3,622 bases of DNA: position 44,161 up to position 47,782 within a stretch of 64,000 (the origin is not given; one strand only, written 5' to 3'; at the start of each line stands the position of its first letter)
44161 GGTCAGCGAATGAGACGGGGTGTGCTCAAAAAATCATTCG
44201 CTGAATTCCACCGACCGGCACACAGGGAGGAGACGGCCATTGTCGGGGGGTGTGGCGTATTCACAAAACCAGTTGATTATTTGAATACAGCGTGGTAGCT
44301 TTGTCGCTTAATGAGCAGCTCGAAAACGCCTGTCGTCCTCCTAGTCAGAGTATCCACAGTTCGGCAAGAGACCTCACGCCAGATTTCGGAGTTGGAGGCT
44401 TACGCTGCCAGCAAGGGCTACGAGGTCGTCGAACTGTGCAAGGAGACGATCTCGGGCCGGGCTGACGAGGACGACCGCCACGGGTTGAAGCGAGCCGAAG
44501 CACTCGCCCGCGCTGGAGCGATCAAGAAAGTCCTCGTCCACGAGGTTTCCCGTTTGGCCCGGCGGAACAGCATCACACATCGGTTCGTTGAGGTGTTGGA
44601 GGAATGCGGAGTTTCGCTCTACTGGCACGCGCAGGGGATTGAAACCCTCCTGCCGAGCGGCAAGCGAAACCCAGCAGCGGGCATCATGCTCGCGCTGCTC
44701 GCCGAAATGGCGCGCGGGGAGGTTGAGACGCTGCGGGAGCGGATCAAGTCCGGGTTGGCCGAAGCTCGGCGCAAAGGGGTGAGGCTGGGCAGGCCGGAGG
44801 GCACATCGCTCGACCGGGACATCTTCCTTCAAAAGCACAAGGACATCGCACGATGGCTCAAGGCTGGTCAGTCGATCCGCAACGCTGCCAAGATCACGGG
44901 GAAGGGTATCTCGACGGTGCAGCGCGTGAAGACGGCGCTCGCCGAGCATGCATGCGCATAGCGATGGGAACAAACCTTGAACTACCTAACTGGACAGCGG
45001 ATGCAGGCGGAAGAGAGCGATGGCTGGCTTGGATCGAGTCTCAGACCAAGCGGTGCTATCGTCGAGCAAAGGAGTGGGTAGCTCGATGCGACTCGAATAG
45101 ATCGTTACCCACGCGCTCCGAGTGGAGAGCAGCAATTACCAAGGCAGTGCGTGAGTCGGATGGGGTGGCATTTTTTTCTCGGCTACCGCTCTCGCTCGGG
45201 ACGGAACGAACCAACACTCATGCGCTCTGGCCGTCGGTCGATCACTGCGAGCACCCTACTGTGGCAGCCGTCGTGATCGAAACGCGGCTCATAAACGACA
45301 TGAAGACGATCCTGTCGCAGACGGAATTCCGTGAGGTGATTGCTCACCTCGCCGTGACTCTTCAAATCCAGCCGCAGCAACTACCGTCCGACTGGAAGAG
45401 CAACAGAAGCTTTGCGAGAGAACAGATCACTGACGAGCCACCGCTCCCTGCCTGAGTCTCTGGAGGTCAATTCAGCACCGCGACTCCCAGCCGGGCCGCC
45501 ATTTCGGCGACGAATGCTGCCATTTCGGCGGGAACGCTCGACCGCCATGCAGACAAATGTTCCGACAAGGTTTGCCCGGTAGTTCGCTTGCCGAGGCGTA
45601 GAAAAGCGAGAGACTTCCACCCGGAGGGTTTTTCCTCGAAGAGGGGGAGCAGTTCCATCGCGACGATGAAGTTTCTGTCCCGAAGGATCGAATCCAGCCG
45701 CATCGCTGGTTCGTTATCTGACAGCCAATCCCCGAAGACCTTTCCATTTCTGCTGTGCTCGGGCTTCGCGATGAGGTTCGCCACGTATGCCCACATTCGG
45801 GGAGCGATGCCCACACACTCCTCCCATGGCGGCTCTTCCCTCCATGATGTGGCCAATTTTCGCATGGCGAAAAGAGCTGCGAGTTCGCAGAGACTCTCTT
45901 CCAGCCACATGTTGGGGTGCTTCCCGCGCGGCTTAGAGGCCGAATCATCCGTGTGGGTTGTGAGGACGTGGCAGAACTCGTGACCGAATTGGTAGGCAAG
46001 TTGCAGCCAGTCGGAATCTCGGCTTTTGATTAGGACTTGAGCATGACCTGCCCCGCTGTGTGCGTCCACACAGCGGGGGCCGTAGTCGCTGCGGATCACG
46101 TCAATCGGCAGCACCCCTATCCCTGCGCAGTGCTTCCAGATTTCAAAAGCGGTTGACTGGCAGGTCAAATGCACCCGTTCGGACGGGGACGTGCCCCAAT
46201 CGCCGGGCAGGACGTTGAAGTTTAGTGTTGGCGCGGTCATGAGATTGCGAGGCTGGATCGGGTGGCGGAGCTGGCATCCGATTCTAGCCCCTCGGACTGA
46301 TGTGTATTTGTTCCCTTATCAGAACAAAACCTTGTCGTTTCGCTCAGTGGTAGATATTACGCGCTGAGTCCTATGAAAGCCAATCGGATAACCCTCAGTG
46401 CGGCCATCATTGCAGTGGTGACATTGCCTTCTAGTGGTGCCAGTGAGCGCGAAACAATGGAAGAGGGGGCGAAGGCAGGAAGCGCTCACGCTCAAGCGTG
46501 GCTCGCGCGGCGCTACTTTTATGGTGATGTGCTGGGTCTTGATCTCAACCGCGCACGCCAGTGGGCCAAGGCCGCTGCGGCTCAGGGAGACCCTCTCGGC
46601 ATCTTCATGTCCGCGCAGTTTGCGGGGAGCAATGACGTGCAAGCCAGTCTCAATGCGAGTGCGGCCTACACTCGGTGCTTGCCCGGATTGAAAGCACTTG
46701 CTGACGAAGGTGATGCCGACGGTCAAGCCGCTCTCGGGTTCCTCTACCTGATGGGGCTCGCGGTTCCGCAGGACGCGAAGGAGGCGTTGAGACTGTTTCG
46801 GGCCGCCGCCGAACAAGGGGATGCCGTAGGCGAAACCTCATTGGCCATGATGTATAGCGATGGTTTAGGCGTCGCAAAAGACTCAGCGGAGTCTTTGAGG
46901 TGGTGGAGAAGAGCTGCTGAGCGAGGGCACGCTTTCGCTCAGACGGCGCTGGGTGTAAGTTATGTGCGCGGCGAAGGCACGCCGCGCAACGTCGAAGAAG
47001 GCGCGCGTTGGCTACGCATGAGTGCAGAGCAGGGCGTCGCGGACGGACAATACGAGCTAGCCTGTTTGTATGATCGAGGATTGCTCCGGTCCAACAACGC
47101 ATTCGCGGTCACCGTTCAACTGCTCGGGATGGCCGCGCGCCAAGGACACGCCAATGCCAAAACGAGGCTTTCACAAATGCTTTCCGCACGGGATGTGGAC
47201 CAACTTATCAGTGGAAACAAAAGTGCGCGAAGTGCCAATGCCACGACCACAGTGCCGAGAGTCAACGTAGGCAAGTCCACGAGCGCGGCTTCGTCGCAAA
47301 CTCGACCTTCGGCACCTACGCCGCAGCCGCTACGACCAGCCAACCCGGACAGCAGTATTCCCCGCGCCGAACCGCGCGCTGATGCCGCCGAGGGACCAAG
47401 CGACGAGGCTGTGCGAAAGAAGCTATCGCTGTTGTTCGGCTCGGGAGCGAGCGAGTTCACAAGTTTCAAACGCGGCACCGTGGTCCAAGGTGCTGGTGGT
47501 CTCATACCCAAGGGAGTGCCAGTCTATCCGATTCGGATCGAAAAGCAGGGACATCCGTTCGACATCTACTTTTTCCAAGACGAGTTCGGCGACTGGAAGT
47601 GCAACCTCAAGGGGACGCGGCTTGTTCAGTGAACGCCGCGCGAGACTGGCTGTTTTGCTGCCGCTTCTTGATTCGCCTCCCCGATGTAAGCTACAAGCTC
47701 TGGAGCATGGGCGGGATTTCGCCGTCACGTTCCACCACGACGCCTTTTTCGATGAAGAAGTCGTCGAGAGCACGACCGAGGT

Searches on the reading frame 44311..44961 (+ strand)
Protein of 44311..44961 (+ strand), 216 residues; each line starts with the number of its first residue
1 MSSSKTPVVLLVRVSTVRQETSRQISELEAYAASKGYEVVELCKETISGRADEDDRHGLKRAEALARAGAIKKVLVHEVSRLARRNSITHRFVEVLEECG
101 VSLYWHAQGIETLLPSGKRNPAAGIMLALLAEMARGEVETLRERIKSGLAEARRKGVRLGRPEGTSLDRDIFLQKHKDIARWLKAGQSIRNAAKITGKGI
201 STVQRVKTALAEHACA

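Call 49: search_protein_families(library=pfam, proteins=[window:44311-44961:+], max_evalue=0.001)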
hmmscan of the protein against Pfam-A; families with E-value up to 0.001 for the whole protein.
window:44311-44961:+ (216 aa): 1 family
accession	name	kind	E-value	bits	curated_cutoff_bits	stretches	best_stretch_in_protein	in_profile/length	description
PF00239.26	Resolvase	-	2.7e-27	96.1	23.3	1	9-157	2-144/145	Resolvase, N terminal domain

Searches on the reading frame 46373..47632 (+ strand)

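Call 49: search_protein_families(library=pfam, proteins=[window:46373-47632:+], max_evalue=0.001)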
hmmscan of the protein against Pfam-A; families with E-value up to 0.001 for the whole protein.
window:46373-47632:+ (419 aa): 2 families
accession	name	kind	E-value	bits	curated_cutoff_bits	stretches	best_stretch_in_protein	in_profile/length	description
PF08238.18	Sel1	-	1.5e-31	108.1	30.7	4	115-150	1-36/36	Sel1 repeat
PF23310.1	TPR_27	-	0.00072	19.6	27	0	240-272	41-73/110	Plant tetratrico peptide repeats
